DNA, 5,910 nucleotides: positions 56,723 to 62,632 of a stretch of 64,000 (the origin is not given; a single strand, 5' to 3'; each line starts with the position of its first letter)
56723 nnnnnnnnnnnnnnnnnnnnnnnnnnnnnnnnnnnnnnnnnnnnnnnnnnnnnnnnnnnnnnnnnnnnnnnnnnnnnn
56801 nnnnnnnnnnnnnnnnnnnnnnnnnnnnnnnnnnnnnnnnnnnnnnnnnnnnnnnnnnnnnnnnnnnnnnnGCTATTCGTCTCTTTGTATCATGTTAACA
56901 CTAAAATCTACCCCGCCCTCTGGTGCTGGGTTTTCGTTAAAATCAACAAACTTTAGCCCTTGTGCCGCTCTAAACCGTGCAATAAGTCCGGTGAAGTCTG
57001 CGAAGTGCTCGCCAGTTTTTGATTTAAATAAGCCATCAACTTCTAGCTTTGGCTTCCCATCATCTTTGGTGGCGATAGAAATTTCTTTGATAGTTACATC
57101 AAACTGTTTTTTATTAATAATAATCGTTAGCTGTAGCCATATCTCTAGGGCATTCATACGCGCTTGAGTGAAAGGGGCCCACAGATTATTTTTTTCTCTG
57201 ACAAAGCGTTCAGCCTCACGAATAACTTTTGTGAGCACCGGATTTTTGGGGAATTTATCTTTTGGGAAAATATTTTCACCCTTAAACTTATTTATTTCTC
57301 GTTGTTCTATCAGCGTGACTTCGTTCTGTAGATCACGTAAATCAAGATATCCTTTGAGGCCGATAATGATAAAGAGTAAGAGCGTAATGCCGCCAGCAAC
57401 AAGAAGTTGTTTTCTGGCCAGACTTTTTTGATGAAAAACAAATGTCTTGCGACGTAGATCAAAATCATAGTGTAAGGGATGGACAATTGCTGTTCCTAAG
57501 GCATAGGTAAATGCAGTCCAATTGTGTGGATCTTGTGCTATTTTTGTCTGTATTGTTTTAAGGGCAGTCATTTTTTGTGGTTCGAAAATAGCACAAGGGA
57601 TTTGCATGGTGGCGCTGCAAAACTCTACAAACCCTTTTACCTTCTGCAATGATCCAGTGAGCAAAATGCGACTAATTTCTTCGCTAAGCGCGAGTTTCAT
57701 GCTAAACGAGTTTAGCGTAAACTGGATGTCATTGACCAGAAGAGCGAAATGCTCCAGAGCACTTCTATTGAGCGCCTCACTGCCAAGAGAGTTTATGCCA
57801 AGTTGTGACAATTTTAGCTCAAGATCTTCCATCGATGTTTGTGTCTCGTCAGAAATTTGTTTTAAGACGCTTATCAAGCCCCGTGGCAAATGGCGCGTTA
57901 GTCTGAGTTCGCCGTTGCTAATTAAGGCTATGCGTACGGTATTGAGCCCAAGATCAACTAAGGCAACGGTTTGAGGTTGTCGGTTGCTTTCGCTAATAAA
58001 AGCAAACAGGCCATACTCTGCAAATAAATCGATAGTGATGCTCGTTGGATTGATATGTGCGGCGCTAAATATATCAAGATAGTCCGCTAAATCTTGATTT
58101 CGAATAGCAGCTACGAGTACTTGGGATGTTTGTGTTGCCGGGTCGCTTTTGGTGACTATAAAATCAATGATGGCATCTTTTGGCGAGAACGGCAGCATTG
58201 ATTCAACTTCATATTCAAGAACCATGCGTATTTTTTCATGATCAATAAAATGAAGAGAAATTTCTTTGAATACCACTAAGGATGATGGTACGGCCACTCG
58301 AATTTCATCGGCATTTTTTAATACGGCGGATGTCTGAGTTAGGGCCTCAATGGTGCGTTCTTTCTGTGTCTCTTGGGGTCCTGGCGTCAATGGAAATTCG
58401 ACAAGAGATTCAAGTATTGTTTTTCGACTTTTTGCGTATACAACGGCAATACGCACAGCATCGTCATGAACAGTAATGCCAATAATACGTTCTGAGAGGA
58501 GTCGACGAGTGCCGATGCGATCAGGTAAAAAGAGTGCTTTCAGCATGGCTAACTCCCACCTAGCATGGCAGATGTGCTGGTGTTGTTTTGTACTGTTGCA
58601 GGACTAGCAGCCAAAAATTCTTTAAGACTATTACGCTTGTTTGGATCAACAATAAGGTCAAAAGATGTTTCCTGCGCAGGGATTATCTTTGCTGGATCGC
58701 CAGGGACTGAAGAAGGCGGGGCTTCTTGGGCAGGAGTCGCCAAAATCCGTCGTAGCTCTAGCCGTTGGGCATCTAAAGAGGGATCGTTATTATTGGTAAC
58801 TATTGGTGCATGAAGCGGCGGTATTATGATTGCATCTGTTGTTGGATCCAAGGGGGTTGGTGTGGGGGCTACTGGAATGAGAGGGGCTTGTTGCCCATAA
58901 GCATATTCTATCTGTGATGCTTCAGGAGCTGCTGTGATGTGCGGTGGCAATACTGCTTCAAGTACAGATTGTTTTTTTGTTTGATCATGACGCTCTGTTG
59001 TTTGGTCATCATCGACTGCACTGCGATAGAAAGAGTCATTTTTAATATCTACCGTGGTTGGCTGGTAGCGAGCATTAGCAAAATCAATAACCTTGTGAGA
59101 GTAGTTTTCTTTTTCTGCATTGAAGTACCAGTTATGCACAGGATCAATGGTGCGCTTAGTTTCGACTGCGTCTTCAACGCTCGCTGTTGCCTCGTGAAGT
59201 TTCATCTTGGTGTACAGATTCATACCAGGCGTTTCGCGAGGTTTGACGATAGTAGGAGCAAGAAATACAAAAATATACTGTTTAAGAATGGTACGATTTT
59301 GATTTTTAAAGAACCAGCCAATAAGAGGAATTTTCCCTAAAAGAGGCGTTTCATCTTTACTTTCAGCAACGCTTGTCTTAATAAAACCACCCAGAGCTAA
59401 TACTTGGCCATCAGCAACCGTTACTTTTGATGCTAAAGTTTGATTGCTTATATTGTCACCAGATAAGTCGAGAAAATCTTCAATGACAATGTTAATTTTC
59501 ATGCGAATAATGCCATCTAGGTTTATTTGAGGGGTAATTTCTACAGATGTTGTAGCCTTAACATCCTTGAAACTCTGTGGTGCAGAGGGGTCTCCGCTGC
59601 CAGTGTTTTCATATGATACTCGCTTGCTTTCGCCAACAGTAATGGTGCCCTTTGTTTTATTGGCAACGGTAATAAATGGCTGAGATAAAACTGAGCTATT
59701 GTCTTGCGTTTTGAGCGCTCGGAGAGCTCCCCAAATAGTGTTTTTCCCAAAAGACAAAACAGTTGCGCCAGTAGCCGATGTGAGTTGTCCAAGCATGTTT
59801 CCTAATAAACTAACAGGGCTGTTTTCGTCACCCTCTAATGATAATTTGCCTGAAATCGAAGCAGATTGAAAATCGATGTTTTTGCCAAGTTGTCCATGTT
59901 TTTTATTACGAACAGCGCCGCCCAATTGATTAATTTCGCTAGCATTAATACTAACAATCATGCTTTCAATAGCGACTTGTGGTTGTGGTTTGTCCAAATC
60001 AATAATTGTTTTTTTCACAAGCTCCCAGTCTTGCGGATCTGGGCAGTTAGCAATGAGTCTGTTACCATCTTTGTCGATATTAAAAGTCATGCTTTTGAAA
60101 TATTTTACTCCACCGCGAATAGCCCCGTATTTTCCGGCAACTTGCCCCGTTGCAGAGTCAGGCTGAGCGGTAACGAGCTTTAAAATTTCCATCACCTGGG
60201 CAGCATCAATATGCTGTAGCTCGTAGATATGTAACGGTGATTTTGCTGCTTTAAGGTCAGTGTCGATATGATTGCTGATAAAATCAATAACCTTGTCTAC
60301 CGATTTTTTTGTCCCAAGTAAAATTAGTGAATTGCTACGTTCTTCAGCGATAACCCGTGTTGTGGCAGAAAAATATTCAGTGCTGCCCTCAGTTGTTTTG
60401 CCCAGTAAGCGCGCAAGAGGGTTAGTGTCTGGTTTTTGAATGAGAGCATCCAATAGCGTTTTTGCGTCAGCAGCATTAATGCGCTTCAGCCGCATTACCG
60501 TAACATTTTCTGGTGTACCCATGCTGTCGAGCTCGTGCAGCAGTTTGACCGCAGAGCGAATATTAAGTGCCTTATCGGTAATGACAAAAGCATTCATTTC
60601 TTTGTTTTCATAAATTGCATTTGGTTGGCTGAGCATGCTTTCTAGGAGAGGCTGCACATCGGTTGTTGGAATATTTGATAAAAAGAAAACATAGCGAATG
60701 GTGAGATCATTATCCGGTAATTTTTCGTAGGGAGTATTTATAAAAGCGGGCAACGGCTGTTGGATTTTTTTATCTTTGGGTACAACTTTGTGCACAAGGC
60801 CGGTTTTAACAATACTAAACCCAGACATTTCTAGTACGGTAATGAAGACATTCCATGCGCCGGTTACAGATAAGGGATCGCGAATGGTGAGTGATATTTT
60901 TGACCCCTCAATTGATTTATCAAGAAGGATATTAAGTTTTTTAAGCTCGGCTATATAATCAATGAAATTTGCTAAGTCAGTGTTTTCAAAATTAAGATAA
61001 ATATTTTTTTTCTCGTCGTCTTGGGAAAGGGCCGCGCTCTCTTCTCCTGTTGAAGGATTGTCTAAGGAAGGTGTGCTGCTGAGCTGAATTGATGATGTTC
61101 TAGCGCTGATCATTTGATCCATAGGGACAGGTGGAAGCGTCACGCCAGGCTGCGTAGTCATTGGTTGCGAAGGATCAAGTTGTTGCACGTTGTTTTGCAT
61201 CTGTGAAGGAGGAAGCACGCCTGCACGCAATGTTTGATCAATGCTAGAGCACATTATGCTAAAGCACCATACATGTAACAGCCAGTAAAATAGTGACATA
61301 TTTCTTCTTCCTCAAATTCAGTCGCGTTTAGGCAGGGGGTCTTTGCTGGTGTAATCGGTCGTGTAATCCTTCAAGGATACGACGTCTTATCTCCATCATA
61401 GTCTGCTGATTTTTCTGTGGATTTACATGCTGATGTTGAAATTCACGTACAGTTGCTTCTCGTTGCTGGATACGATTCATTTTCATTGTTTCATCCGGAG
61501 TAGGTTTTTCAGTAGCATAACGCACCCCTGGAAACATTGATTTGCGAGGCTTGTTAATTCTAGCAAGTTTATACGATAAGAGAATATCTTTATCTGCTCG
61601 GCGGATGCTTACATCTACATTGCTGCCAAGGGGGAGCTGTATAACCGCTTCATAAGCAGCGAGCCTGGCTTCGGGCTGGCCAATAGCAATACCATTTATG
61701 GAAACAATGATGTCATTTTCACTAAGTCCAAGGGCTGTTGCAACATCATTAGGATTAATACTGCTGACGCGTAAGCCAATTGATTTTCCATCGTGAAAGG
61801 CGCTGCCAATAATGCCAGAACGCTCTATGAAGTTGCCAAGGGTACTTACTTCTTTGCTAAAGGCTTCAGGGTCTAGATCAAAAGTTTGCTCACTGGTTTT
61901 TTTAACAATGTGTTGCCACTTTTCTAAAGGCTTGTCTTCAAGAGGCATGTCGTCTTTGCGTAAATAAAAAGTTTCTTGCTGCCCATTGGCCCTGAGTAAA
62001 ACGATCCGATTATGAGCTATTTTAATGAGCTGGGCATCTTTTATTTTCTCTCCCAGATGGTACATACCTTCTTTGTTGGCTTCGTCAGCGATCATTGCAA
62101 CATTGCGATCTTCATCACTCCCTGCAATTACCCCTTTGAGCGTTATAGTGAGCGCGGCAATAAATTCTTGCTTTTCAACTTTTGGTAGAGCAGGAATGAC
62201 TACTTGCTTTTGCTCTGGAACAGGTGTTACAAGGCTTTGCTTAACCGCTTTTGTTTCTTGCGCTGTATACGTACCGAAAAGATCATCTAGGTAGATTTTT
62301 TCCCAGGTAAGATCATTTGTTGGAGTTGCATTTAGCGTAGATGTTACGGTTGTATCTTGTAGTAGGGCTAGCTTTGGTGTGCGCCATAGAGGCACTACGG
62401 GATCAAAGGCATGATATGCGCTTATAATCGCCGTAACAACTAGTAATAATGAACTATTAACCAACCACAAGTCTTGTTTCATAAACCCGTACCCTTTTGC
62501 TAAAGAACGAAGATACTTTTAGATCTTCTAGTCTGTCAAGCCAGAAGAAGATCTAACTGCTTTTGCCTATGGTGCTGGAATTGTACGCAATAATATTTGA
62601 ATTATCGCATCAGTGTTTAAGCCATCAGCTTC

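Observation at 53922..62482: Dual-secretin T2SS-like envelope module (GspC - secretin A - PilMN/GspL-like - PilO/GspM-like - secretin B) without ATPase, platform or pseudopilin genes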

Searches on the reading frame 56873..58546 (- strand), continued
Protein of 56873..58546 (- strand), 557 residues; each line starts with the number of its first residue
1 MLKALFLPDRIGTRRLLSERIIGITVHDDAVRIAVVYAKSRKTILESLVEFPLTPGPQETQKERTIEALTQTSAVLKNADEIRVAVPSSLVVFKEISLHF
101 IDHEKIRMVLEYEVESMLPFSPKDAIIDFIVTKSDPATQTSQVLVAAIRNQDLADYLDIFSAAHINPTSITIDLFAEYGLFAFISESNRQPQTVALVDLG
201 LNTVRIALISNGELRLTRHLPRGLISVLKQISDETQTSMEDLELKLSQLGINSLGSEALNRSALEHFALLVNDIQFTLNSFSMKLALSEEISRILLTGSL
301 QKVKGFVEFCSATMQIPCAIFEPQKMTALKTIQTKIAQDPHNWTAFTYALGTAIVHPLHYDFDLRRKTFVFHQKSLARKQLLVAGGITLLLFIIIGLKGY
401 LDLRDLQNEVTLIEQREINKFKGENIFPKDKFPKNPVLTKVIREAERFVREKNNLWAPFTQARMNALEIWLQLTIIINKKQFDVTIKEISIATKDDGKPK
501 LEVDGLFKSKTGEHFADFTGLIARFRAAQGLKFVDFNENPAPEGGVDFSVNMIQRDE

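Call 70: find_encoding_contigs(protein=P0168, flank=10000, max_places=3)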
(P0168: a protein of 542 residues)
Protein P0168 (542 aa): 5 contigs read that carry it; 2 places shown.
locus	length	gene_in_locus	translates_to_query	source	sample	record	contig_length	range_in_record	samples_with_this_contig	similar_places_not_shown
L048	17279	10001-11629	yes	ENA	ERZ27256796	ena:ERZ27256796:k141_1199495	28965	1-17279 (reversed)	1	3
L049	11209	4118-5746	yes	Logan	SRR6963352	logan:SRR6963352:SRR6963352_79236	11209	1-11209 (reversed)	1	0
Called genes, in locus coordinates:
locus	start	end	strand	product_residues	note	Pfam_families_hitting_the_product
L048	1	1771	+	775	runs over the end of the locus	-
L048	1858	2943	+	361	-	-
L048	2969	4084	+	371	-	-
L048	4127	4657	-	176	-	PF22769:DCD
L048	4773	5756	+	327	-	PF20030:bpMoxR, PF00004:AAA (faint), PF07726:AAA_3, PF07728:AAA_5, PF17863:AAA_lid_2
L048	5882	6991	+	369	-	PF11356:T2SSC (weak)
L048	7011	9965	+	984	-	PF21305:type_II_gspD_N0 (faint), PF03958:Secretin_N (weak), PF00263:Secretin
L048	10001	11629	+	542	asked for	PF11104:PilM_2, PF05134:T2SSL (weak)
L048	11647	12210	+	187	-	-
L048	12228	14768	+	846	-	PF03958:Secretin_N (weak), PF00263:Secretin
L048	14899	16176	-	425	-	PF03952:Enolase_N, PF00113:Enolase_C, PF07476:MAAL_C (weak)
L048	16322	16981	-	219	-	-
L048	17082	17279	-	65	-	?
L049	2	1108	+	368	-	?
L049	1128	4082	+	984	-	PF21305:type_II_gspD_N0 (faint), PF03958:Secretin_N (weak), PF00263:Secretin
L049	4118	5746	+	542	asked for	PF11104:PilM_2, PF05134:T2SSL (weak)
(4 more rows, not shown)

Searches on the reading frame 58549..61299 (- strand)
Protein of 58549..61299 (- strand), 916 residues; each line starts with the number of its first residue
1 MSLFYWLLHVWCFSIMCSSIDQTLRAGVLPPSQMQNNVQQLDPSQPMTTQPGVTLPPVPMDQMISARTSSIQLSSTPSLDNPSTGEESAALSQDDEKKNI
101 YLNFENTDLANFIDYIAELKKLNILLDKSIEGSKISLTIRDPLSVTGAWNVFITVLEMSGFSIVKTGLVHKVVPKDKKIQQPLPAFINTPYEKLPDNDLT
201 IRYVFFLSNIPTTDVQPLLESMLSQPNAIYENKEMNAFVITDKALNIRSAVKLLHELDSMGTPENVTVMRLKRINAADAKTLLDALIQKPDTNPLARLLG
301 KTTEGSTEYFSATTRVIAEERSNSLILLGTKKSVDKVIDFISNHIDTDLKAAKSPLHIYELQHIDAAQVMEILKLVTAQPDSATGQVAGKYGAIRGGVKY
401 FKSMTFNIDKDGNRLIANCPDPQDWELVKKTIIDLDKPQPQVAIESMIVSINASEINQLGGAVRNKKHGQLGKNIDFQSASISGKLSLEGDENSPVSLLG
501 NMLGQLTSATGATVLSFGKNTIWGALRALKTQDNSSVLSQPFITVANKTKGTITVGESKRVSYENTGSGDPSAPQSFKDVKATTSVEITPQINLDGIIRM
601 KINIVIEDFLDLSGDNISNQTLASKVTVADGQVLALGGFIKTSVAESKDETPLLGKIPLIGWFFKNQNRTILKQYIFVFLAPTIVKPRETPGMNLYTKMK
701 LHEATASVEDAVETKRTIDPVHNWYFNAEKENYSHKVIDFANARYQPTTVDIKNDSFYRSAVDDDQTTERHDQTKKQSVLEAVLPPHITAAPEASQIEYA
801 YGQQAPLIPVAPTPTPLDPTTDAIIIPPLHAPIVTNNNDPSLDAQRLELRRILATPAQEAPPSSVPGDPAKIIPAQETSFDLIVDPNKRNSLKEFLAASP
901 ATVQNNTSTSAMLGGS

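Call 3: search_protein_families(library=pfam, proteins=[window:58549-61299:-], max_evalue=0.01)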
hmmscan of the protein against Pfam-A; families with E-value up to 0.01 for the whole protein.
window:58549-61299:- (916 aa): 3 families
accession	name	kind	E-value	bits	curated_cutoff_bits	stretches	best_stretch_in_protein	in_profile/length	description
PF00263.26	Secretin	-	2e-32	112.5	27.5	1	528-686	1-169/169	Bacterial type II and III secretion system protein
PF03958.22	Secretin_N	-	5.1e-19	68.7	28.2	2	267-342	2-61/69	Bacterial type II/III secretion system short domain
PF21305.2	type_II_gspD_N0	-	1.2e-13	51.1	27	1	102-172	1-71/71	GspD-like, N0 domain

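Call 6: search_protein_families(library=ncbifam, proteins=[window:58549-61299:-], max_evalue=0.1)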
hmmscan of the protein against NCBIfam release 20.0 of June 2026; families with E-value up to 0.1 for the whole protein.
window:58549-61299:- (916 aa): 8 families
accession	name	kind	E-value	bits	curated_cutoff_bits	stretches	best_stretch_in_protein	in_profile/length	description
TIGR02517.1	type_II_gspD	equivalog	7.6e-85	285.6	351.35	1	102-689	1-594/600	type II secretion system secretin GspD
TIGR02515.1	IV_pilus_PilQ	subfamily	2.7e-42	145.3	284.35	2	405-686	136-428/428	type IV pilus secretin PilQ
NF010083.0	PRK13568.1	equivalog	1.1e-25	90.2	554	2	406-686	154-418/419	DNA uptake porin HofQ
TIGR02516.1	type_III_yscC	equivalog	4.6e-22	78.2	238.45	2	422-686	216-462/463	type III secretion system outer membrane ring subunit SctC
TIGR02519.1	pilus_MshL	equivalog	3.2e-21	75.6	250.2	1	438-685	33-290/290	pilus (MSHA type) biogenesis protein MshL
NF007851.2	PRK10560.1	exception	6.4e-15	54.9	598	1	405-686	145-410/412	DNA uptake porin HofQ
NF011873.0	PRK15346.1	equivalog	1.3e-13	50.5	524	1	404-670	236-479/499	EscC/YscC/HrcC family type III secretion system outer membrane ring protein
NF042912.1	Amuc_1098_fam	equivalog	4.7e-13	48.1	750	1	618-687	729-798/805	Amuc_1098 family type IV pilus outer membrane protein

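Call 33: search_solved_structures(query=window:58549-61299:-, max_evalue=0.00001)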
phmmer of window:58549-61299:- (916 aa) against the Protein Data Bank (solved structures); distinct sequences matched with E-value up to 0.00001: 23.
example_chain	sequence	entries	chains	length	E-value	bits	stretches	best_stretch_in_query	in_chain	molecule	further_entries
5wln_G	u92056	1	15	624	5.9e-39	137.3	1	97-692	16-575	Type II secretion system protein D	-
5wq7_A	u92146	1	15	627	1.1e-35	126.6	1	101-688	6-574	Putative type II secretion system protein D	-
5wq8_A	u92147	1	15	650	3.2e-35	125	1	102-690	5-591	Type II secretion system protein D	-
5wq9_A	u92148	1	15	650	1.8e-34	122.5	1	102-690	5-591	Type II secretion system protein D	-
6hcg_A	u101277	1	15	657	3e-33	118.5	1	102-690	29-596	Type II secretion system protein D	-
5zdh_A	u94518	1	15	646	2.4e-32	115.5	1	100-687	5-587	Type II secretion system protein D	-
6i1y_A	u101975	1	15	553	1.7e-27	99.4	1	201-690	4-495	General secretion pathway protein GspD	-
6i1x_A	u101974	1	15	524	4.8e-26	94.6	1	204-709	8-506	Type II secretion system protein D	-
9k8v_A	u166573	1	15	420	2.3e-19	72.6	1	504-690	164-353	General secretion pathway protein D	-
6ve2_A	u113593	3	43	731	1.7e-18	69.6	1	388-686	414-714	Fimbrial assembly protein PilQ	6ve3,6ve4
9x0w_A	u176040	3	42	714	1.8e-18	69.5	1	388-686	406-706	Fimbrial assembly protein PilQ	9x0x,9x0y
6w6m_A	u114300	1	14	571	6.1e-18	67.8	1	350-685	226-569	Type IV pilus secretin PilQ family protein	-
5w68_A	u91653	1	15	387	3.7e-17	65.2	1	358-687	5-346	Putative type II secretion protein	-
3jc8_Qa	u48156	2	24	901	2.3e-13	52.7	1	409-688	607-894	PilQ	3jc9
4e9j_A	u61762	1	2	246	3.1e-11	45.6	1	96-340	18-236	General secretion pathway protein D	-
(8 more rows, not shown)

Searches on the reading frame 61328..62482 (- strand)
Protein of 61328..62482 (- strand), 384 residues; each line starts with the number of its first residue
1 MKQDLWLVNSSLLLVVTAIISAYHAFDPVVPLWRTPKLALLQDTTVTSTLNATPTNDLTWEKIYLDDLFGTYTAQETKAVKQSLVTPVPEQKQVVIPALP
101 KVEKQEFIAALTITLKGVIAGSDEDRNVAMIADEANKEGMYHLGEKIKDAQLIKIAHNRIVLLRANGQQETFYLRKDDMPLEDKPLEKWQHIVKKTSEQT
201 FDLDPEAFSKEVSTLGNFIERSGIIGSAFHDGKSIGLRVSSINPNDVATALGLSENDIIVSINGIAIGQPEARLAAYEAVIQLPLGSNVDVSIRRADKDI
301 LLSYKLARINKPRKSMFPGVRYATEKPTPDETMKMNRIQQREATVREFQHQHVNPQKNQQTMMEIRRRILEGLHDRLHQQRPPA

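Call 3: search_protein_families(library=pfam, proteins=[window:61328-62482:-], max_evalue=0.01)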
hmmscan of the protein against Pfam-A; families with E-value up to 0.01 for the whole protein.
window:61328-62482:- (384 aa): 4 families
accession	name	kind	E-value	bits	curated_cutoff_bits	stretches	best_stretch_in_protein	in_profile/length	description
PF11356.14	T2SSC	-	4e-13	49.8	27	1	22-174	8-141/141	Type II secretion system protein C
PF17820.7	PDZ_6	-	6.7e-06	26.2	27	1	239-295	2-54/54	PDZ domain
PF13180.12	PDZ_2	-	3.4e-05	24.5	27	1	224-304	2-78/80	PDZ domain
PF00595.29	PDZ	-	0.00019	22.2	23.2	1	232-267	22-57/81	PDZ domain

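Call 6: search_protein_families(library=ncbifam, proteins=[window:61328-62482:-], max_evalue=0.1)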
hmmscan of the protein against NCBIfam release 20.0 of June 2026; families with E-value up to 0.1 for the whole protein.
window:61328-62482:- (384 aa): 10 families
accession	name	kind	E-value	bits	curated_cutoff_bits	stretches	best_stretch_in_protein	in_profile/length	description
NF041515.1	GspC_delta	equivalog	2.5e-26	93.1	150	1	6-305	5-309/311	type II secretion system protein GspC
TIGR01713.1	typeII_sec_gspC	equivalog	6.7e-18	65.2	101.6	1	78-295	49-248/259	type II secretion system protein GspC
NF041616.1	T2SS_C_SYNERG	exception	2.7e-11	43.3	200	1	228-305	220-294/296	type II secretion system protein GspC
TIGR02037.1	degP_htrA_DO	subfamily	7.1e-05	21.9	416.2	1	233-322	257-329/434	Do family serine endopeptidase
NF008147.1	PRK10898.1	equivalog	0.00011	21.5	408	1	233-304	277-345/352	outer membrane-stress sensor serine endopeptidase DegS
NF008189.1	PRK10942.1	equivalog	0.00035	19.2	720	1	236-312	314-387/477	serine endoprotease DegP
NF041199.1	trx7_PDZ_seleno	equivalog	0.0041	16.1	300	1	233-305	315-389/390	Trx7/PDZ domain-containing (seleno)protein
NF041521.1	HhoA_HhoB_HtrA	equivalog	0.014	14.7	450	1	236-306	264-331/335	HhoA/HhoB/HtrA family serine endopeptidase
TIGR02038.1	protease_degS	equivalog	0.014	14.6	422.95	1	236-302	279-342/351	outer membrane-stress sensor serine endopeptidase DegS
NF040960.1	MamE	equivalog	0.09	11.3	800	0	233-298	465-527/659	magnetosome formation protease MamE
